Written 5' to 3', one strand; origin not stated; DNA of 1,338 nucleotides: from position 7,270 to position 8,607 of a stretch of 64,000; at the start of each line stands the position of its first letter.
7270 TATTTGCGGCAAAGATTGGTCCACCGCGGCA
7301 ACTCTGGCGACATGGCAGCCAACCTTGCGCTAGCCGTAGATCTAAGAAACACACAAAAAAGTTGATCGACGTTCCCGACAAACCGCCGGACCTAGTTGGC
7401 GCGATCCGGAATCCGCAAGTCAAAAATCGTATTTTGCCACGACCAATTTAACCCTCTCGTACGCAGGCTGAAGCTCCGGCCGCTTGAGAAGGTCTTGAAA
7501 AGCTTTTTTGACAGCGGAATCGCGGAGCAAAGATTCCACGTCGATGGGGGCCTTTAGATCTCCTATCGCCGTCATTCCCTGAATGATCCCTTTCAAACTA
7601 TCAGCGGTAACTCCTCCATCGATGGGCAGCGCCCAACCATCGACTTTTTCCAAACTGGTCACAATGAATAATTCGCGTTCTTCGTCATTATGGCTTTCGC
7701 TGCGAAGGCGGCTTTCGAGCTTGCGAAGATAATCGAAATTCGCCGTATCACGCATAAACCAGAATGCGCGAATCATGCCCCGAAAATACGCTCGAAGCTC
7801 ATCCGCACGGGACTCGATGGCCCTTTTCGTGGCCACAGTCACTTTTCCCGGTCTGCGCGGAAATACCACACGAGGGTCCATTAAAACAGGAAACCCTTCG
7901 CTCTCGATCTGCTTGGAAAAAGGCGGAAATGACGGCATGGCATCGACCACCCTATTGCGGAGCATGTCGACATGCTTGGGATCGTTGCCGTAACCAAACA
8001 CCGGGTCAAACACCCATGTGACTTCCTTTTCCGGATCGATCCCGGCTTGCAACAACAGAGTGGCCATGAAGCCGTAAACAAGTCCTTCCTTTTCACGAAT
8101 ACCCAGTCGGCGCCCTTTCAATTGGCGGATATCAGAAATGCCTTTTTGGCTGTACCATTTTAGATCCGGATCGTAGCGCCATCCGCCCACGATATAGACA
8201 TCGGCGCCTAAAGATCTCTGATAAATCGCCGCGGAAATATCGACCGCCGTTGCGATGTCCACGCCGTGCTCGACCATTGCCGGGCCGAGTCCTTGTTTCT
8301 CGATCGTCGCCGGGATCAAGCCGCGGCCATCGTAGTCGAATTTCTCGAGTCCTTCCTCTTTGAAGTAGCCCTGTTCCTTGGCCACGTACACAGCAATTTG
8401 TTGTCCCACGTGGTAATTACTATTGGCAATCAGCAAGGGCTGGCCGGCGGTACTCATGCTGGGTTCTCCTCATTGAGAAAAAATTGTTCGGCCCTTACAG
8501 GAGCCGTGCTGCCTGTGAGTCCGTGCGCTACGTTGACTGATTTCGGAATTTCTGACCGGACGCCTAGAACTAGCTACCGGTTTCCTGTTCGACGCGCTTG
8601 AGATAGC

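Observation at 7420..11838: Mirror-image duplicated two-gene modules: cytoplasmic PBP-fold protein plus periplasmic NMT1-like SBP, twice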

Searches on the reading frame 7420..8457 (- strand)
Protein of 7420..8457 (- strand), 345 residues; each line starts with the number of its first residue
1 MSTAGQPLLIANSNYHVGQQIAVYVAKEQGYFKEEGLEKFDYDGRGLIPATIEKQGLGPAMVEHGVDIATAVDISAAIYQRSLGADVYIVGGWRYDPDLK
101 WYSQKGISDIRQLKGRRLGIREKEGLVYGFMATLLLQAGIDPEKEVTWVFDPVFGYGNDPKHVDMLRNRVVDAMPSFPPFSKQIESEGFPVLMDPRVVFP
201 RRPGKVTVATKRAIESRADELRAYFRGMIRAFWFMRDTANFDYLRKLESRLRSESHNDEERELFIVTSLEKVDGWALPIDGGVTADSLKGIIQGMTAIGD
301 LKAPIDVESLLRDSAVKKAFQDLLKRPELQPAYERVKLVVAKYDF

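Call 5: search_protein_families(library=pfam, proteins=[window:7420-8457:-], max_evalue=0.01)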
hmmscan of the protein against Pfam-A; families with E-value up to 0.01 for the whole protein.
window:7420-8457:- (345 aa): 2 families
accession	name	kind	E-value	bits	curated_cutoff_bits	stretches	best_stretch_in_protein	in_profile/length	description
PF13379.11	NMT1_2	-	8.4e-08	32.8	24.7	1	114-243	122-246/252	NMT1-like family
PF09084.16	NMT1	-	1.4e-07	32.1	20.5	1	21-144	5-121/216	NMT1/THI5 like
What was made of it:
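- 7420..8457 (-): Gene A: leaderless NMT1/SsuA-fold protein, 345 aa, clade A of the YHxxH/GGWR family (here YHVGQ). Pfam NMT1_2 scores 32.8 bits (call 5).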

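Call 9: search_solved_structures(query=window:7420-8457:-, max_evalue=1)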
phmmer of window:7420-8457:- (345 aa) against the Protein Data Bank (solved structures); distinct sequences matched with E-value up to 1: 0.

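Call 10: find_homologous_proteins(query=window:7420-8457:-, max_evalue=0.001)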
Query window:7420-8457:- (345 aa): 447 proteins with E <= 0.001 among 3487 candidates; the best 120 are listed.
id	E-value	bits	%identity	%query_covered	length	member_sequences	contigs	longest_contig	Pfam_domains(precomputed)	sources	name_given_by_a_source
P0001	1.9e-212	723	92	100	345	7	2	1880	PF13379.12,PF09084.17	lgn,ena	-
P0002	6.1e-208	708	90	100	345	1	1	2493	PF13379.12,PF09084.17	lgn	-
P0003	5.4e-206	701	89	100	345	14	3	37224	PF13379.12,PF09084.17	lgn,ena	-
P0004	6.7e-206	701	89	100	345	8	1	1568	PF13379.12,PF09084.17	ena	-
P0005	4.2e-204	695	88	100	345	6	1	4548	PF13379.12,PF09084.17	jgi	-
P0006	4.3e-204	695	88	100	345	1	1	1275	PF13379.12,PF09084.17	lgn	-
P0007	4.4e-203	692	88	100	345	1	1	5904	PF13379.12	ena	-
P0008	7.1e-203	691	88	100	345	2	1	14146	PF13379.12,PF09084.17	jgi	jgi:ABC-type nitrate/sulfonate/bicarbonate transport system substrate-binding protein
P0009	7.3e-203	691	88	100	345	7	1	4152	PF13379.12,PF09084.17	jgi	jgi:ABC-type nitrate/sulfonate/bicarbonate transport system substrate-binding protein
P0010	1.1e-202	690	88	100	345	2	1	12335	PF13379.12,PF09084.17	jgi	jgi:ABC-type nitrate/sulfonate/bicarbonate transport system substrate-binding protein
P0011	2.7e-202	689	87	100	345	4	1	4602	PF13379.12,PF09084.17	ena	-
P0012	1.9e-201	686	86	100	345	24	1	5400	PF13379.12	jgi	jgi:ABC-type nitrate/sulfonate/bicarbonate transport system substrate-binding protein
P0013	3.2e-201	686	87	100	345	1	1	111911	PF13379.12,PF09084.17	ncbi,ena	-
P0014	2.9e-198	676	86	100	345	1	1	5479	PF13379.12,PF09084.17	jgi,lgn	jgi:NitT/TauT family transport system substrate-binding protein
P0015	2.2e-197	673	85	100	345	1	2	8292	PF13379.12,PF09084.17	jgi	jgi:ABC-type nitrate/sulfonate/bicarbonate transport system substrate-binding protein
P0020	6.3e-188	642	80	100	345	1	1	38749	PF13379.12,PF09084.17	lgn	-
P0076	2.3e-131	456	57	100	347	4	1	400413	PF13379.12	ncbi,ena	-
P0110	3.8e-130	452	56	100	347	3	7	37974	PF13379.12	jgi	jgi:ABC-type nitrate/sulfonate/bicarbonate transport system substrate-binding protein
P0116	5.6e-130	451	57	100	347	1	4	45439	PF13379.12,PF09084.17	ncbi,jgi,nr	ncbi:MAG TPA: ABC transporter substrate-binding protein [Candidatus Binatia bacterium]|jgi:ABC-type 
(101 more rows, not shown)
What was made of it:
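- All close homologues listed are 345-349 aa or fragments of that length, apart from a few mis-called longer ORFs (call 10). Public annotations call the homologues 'ABC transporter substrate-binding protein' (call 10).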

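Call 11: find_encoding_contigs(protein=P0013, flank=10000, max_places=3)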
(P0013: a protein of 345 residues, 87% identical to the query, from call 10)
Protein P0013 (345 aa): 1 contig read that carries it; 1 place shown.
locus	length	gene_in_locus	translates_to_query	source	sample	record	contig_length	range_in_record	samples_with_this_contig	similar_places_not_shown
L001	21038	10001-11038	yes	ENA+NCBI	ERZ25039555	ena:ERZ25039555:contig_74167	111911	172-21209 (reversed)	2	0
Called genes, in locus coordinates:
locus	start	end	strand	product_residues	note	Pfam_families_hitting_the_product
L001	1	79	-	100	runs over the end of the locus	PF13744:HTH_37, PF13560:HTH_31, PF12844:HTH_19, PF01381:HTH_3, PF13443:HTH_26 (weak)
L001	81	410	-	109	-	PF05973:Gp49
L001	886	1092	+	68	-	-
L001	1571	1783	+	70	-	PF10049:DUF2283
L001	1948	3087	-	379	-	PF01547:SBP_bac_1, PF13416:SBP_bac_8, PF13531:SBP_bac_11, PF13343:SBP_bac_6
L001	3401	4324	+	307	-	PF02515:CoA_transf_3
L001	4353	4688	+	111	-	PF02515:CoA_transf_3 (weak)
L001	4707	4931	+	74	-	PF02515:CoA_transf_3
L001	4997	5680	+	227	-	PF02515:CoA_transf_3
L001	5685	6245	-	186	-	PF00378:ECH_1 (weak)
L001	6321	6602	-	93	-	PF00378:ECH_1, PF16113:ECH_2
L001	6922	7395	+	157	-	PF00392:GntR, PF13545:HTH_Crp_2 (weak), PF13412:HTH_24 (weak), PF07729:FCD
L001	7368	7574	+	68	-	PF07729:FCD (weak)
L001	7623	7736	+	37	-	-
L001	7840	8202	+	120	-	PF09084:NMT1 (weak)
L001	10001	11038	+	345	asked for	PF09084:NMT1 (faint), PF13379:NMT1_2 (weak)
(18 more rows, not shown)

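Call 12: find_encoding_contigs(protein=P0020, flank=10000, max_places=3)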
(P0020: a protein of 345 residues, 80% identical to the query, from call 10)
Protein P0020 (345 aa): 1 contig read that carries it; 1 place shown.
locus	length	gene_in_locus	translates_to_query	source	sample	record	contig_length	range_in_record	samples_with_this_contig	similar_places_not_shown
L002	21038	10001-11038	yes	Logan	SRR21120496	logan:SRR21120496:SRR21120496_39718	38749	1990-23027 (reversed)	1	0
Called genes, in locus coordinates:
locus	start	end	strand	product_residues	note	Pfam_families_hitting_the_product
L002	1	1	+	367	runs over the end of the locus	PF25852:DUF6242_C (faint), PF02012:BNR (faint), PF14870:PSII_BNR (faint), PF13810:DUF4185 (faint), PF15902:Sortilin-Vps10 (weak)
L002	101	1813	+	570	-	PF00528:BPD_transp_1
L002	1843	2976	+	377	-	PF13416:SBP_bac_8 (weak)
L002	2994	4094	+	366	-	PF00005:ABC_tran, PF13304:AAA_21 (faint), PF08402:TOBE_2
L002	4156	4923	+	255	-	PF04199:Cyclase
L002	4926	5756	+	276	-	PF04199:Cyclase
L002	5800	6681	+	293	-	PF02737:3HCDH_N (faint), PF03446:NAD_binding_2, PF14833:NAD_binding_11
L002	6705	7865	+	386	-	PF00355:Rieske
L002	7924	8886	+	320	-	PF09084:NMT1, PF13379:NMT1_2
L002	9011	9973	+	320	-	PF13379:NMT1_2 (weak), PF09084:NMT1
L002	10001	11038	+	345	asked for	PF09084:NMT1 (weak), PF13379:NMT1_2 (weak)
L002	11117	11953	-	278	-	PF02900:LigB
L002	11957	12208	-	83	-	PF07746:LigA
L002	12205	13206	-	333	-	PF09084:NMT1, PF13379:NMT1_2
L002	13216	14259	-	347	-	PF09084:NMT1 (weak), PF13379:NMT1_2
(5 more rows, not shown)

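Call 21: find_related_loci(query=A1, collection=genome_contigs, flank=10000)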
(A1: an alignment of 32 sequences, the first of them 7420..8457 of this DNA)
Query A1 (345 aa) in genome_contigs; peptide patterns used: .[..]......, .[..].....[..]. (x = any residue, [..] = any of these).
52 stretches matched a pattern; 44 encode a relative of the query (tblastn E <= 1e-3); 38 distinct loci.
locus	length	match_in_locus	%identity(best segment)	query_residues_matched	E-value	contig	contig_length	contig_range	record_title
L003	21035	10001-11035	88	1-345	0e+0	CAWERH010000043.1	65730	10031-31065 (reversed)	MAG: uncultured delta proteobacterium isolate MFD09212.bin.2.27 genome assembly, contig: contig_34279, whole genome shot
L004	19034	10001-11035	82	1-345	0e+0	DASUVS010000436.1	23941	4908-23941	MAG TPA_asm: Candidatus Binatia bacterium isolate SMAG_U1821 k141_1941933, whole genome shotgun sequence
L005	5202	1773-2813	57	1-345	2e-138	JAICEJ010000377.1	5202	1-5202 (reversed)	MAG: Candidatus Binatia bacterium isolate BD_FP_2_bin.16 k141_1111048_length_5202_cov_15.7331, whole genome shotgun sequ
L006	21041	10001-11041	57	1-345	5e-137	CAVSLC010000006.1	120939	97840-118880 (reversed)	MAG: uncultured delta proteobacterium isolate MFD09206.bin.3.265 genome assembly, contig: contig_16486, whole genome sho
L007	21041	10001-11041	56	1-345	3e-136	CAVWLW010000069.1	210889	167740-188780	MAG: uncultured delta proteobacterium isolate MFD08691.bin.1.5 genome assembly, contig: contig_80629, whole genome shotg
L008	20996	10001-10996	59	1-330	1e-135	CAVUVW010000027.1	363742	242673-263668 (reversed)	MAG: uncultured delta proteobacterium isolate MFD05567.bin.2.269 genome assembly, contig: contig_72669, whole genome sho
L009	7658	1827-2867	58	1-345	3e-134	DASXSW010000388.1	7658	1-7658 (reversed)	MAG TPA_asm: Candidatus Binatia bacterium isolate SMAG_U4676 k141_1165234, whole genome shotgun sequence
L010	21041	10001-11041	56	1-345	3e-133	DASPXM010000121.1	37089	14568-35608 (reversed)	MAG TPA_asm: Verrucomicrobiia bacterium isolate SMAG_U11567 k141_1233303, whole genome shotgun sequence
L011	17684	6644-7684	56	1-345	2e-133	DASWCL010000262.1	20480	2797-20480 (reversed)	MAG TPA_asm: Candidatus Binatia bacterium isolate SMAG_U2708 k141_2826195, whole genome shotgun sequence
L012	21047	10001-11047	57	1-345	4e-133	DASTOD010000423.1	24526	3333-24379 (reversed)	MAG TPA_asm: Candidatus Binatia bacterium isolate SMAG_U2161 k141_1503135, whole genome shotgun sequence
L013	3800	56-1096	57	1-345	5e-136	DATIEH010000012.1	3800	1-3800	MAG TPA_asm: Candidatus Binatia bacterium isolate SMAG_U16364 k141_1630968, whole genome shotgun sequence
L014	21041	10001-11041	56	1-345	1e-132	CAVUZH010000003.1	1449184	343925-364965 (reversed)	MAG: uncultured delta proteobacterium isolate MFD05567.bin.2.276 genome assembly, contig: contig_11253, whole genome sho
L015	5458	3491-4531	56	1-345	2e-132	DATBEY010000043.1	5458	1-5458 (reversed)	MAG TPA_asm: Candidatus Binatia bacterium isolate SMAG_U3795 k141_5256692, whole genome shotgun sequence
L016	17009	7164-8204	55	1-345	1e-130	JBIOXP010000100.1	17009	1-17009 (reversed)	MAG: Candidatus Binatia bacterium isolate MAG053 k127_17161, whole genome shotgun sequence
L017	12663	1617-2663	55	1-345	9e-131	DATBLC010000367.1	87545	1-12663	MAG TPA_asm: Candidatus Binatia bacterium isolate SMAG_U3962 k141_483833, whole genome shotgun sequence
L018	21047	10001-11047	55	1-345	1e-128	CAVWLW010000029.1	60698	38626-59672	MAG: uncultured delta proteobacterium isolate MFD08691.bin.1.5 genome assembly, contig: contig_27747, whole genome shotg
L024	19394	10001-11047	55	1-345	5e-127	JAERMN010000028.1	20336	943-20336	MAG: Deltaproteobacteria bacterium isolate CoA_1_bin.89 scaffold_1520, whole genome shotgun sequence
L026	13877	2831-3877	53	1-345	6e-125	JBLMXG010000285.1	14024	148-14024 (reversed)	MAG: Chloroflexota bacterium isolate MAG262 PRJNA957066_bin42_renamed_284, whole genome shotgun sequence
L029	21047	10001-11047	54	1-345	4e-123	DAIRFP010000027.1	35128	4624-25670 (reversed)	MAG TPA_asm: Thermodesulfobacteriota bacterium isolate CTOTU25984 NODE_250_length_35128_cov_6.931372, whole genome shotg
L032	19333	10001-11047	53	1-345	3e-123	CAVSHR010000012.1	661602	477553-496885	MAG: uncultured delta proteobacterium isolate MFD05684.bin.2.48 genome assembly, contig: contig_745, whole genome shotgu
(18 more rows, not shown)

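Call 24: search_protein_families(library=ncbifam, proteins=[window:7420-8457:-], max_evalue=0.001)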
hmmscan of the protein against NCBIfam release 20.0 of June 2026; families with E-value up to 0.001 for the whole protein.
window:7420-8457:- (345 aa): 1 family
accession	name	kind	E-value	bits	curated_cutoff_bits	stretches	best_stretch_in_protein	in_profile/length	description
TIGR01728.1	SsuA_fam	subfamily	1.1e-06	28.1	163.5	1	67-222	53-203/290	aliphatic sulfonate ABC transporter substrate-binding protein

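Call 26: predict_structure(alignment_id=A1)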
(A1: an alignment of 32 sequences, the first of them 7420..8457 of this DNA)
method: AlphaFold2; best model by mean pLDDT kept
length: 345 residues; sequences in the alignment: 32
mean_pLDDT: 87.5   pTM: 0.87
mean pLDDT of the five models: 87.5, 86.6, 85.6, 84.0, 84.0
residues with pLDDT >= 90: 197; 70-90: 120; 50-70: 26; < 50: 2
segments of 3 or more residues with pLDDT < 50: none
pLDDT, mean of each block of 10 residues (from residue 1): 73 84 94 94 84 88 93 92 96 77 93 95 79 93 94 67 89 87 91 85 89 94 96 90 91 70 71 76 90 91 95 96 97 89 74
secondary structure, 60 per line:
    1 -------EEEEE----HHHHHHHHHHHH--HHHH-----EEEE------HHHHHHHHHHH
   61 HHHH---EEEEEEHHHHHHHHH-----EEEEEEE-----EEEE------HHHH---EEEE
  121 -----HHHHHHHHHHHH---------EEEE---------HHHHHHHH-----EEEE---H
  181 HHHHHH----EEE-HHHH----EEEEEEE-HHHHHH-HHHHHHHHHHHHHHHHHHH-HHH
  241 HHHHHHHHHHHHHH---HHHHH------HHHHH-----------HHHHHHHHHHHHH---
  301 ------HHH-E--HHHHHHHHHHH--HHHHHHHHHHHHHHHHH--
elements in order: E8-12 H17-28 H31-34 E40-43 H50-64 E68-73 H74-82 E88-94 E100-103 H110-113 E117-120 H126-137 E147-150 H160-167 E173-176 H180-186 E191-193 H195-198 E203-209 H211-216 H218-236 H238-254 H258-262 H269-273 H285-297 H314-324 H327-343

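Call 28: search_protein_representatives(protein=window:7420-8457:-)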
Query: 345 residues. Proteins with E-value up to 0.001 (for the whole library): 476; up to 1e-10: 149; up to 1e-30: 39. The best 150 are listed.
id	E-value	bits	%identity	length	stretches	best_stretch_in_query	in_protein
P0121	4.4e-96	338.3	47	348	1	2-345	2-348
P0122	2.0e-91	322.9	45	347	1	1-343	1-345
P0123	2.1e-87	309.7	44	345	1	1-342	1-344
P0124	1.1e-77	277.8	40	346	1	7-331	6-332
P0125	8.7e-77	274.8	89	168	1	34-166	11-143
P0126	8.1e-75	268.3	43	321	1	25-345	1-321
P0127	6.1e-67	242.4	53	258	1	1-238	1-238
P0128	3.3e-66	240.0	64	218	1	1-162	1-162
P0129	2.1e-60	220.9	36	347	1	2-339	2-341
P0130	2.5e-59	217.4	40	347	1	6-337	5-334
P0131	3.0e-58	213.9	41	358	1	1-327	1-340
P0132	1.7e-55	204.8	36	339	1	8-345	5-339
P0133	9.3e-55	202.4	83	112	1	1-109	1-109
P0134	3.3e-53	197.3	59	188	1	112-253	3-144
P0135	5.3e-53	196.6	52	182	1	165-345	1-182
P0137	9.4e-50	185.9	32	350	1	8-343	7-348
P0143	7.9e-43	163.2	31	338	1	7-343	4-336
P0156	1.7e-32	129.2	32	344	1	8-345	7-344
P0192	4.3e-22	95.0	27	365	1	7-325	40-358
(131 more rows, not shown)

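Call 29: fold_search(model_id=the predicted structure, library=pdb)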
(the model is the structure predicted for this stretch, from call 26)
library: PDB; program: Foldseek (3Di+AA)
matches with E <= 10: 732; with E <= 0.001: 339
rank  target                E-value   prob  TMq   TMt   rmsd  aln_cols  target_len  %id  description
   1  3qsl_B                6.6e-13  1.00  0.60  0.63   5.5       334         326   17  Structure of CAE31940 from Bordetella bronchiseptica RB50 (released 2011-03-23)
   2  3ix1_A                1.3e-12  1.00  0.60  0.67   5.4       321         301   19  Periplasmic N-formyl-4-amino-5-aminomethyl-2-methylpyrimidine binding protein from Bacillus halodurans (released 2010-10-13)
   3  3qsl_A                1.9e-12  1.00  0.61  0.66   5.3       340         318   16  Structure of CAE31940 from Bordetella bronchiseptica RB50 (released 2011-03-23)
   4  4h6d_F                2.6e-12  1.00  0.58  0.61   5.6       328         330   14  Crystal structure of PLP-soaked HMP synthase Thi5 from S. cerevisiae (released 2012-10-17)
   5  4h6d_C                2.6e-12  1.00  0.57  0.58   6.2       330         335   14  Crystal structure of PLP-soaked HMP synthase Thi5 from S. cerevisiae (released 2012-10-17)
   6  4h6d_D                2.9e-12  1.00  0.57  0.59   6.2       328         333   14  Crystal structure of PLP-soaked HMP synthase Thi5 from S. cerevisiae (released 2012-10-17)
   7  4h6d_E                3.3e-12  1.00  0.58  0.65   5.7       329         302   14  Crystal structure of PLP-soaked HMP synthase Thi5 from S. cerevisiae (released 2012-10-17)
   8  4h6d_G                3.3e-12  1.00  0.58  0.60   5.9       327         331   14  Crystal structure of PLP-soaked HMP synthase Thi5 from S. cerevisiae (released 2012-10-17)
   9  4esx_A                3.6e-12  1.00  0.59  0.65   5.9       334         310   14  Crystal structure of C. albicans Thi5 complexed with PLP (released 2012-09-19)
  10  4esx_B                4.1e-12  1.00  0.59  0.64   6.1       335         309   14  Crystal structure of C. albicans Thi5 complexed with PLP (released 2012-09-19)
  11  4h6d_B                4.5e-12  1.00  0.60  0.62   5.4       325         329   14  Crystal structure of PLP-soaked HMP synthase Thi5 from S. cerevisiae (released 2012-10-17)
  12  4nmy_A                5.4e-12  1.00  0.55  0.62   6.5       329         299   10  Crystal Structure of the Thiamin-bound form of Substrate-binding Protein of ABC Transporter from Clostridium difficile (released 2013-12-04)
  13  4h67_E                6.0e-12  1.00  0.56  0.61   6.0       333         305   14  Crystal structure of HMP synthase Thi5 from S. cerevisiae (released 2012-10-17)
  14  4h6d_H                7.1e-12  1.00  0.59  0.61   7.2       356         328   13  Crystal structure of PLP-soaked HMP synthase Thi5 from S. cerevisiae (released 2012-10-17)
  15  4h6d_A                7.9e-12  1.00  0.58  0.62   5.9       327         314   13  Crystal structure of PLP-soaked HMP synthase Thi5 from S. cerevisiae (released 2012-10-17)
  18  3un6                  1.2e-11  1.00  0.58  0.67   5.6       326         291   14  2.0 Angstrom Crystal Structure of Ligand Binding Component of ABC-type Import System from Staphylococcus aureus with Zin (released 2011-12-07)
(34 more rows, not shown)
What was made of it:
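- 7420..8457 (-): The AF2 model has pLDDT 87.5 and a PBP fold (calls 26, 29).
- On Periplasmic NitT/TauT-family ABC substrate-binding protein: The AF2 model of A matches SsuA, TauA, ThiY and NrtA (calls 26, 29).
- On Thi5/NMT1 HMP-P synthase: The structural match has 14% identity (call 29).
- Closest known: 4,5-dihydroxyphthalate decarboxylase. Different: The Foldseek rank is low, with TM about 0.5 (call 29).
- Closest known: DszB 2'-hydroxybiphenyl-2-sulfinate desulfinase. Same: Foldseek gives E about 2e-9 (call 29).
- Closest known: Thi5. Same: Both are among the top structural matches, at E about 1e-12 (call 29).
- The fold has cytoplasmic enzyme precedents: Thi5, DszB and PhtD (call 29). 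The fold includes metal- or cofactor-binding members: 3un6 with zinc and PqqT (call 29).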

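Call 30: find_encoding_contigs(protein=P0076, flank=10000, max_places=2)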
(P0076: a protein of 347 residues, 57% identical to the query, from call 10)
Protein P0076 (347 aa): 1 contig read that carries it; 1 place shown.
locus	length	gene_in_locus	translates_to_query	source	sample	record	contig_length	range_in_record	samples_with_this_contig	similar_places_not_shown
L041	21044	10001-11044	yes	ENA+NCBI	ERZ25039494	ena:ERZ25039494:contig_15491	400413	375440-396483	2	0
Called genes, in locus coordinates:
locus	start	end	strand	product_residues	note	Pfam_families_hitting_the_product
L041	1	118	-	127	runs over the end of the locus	-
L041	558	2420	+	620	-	PF02225:PA, PF04389:Peptidase_M28, PF01546:Peptidase_M20 (weak), PF00595:PDZ (weak), PF13180:PDZ_2, PF17820:PDZ_6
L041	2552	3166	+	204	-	PF02798:GST_N, PF13417:GST_N_3, PF13409:GST_N_2, PF00043:GST_C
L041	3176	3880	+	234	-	-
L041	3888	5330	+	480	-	PF00245:Alk_phosphatase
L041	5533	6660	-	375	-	PF01988:VIT1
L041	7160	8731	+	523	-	PF13191:AAA_16, PF13245:AAA_19 (faint), PF13401:AAA_22, PF08239:SH3_3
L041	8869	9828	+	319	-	PF09084:NMT1 (weak)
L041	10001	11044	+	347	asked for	PF13379:NMT1_2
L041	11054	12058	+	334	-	PF09084:NMT1, PF13379:NMT1_2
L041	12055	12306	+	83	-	PF07746:LigA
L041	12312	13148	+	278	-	PF02900:LigB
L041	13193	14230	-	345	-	PF09084:NMT1 (weak), PF13379:NMT1_2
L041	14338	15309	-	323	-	PF13379:NMT1_2 (faint), PF09084:NMT1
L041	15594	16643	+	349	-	PF09084:NMT1 (weak), PF13379:NMT1_2 (faint)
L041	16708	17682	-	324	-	PF09084:NMT1, PF13379:NMT1_2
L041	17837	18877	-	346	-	PF00355:Rieske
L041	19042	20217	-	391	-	PF01042:Ribonuc_L-PSP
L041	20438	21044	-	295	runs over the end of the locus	-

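Call 31: find_encoding_contigs(protein=P0003, flank=10000, max_places=2)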
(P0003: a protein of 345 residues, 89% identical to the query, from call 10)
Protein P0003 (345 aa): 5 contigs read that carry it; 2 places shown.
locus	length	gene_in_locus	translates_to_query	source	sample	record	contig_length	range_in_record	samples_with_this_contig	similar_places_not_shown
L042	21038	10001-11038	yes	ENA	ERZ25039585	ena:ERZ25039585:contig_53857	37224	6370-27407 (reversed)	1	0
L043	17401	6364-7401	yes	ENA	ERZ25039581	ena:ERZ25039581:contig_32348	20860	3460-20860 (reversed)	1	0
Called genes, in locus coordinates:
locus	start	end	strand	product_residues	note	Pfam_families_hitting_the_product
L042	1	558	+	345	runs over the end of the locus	PF12625:Arabinose_bd, PF12833:HTH_18, PF00165:HTH_AraC (weak)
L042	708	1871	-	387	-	PF01547:SBP_bac_1, PF13531:SBP_bac_11, PF13416:SBP_bac_8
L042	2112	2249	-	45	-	-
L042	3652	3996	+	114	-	-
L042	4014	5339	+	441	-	PF00534:Glycos_transf_1, PF13692:Glyco_trans_1_4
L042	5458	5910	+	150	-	-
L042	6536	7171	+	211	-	-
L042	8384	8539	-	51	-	-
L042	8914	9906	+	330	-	PF13379:NMT1_2 (weak), PF09084:NMT1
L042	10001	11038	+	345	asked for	PF09084:NMT1 (faint), PF13379:NMT1_2 (weak)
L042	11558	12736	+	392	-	PF04909:Amidohydro_2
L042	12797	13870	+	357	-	PF01547:SBP_bac_1, PF13531:SBP_bac_11 (weak), PF13416:SBP_bac_8, PF13343:SBP_bac_6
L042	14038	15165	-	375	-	PF01547:SBP_bac_1, PF13343:SBP_bac_6 (weak)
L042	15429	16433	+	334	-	PF13379:NMT1_2, PF09084:NMT1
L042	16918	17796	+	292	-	PF01717:Meth_synt_2 (weak)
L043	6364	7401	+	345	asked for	PF09084:NMT1 (faint), PF13379:NMT1_2 (weak)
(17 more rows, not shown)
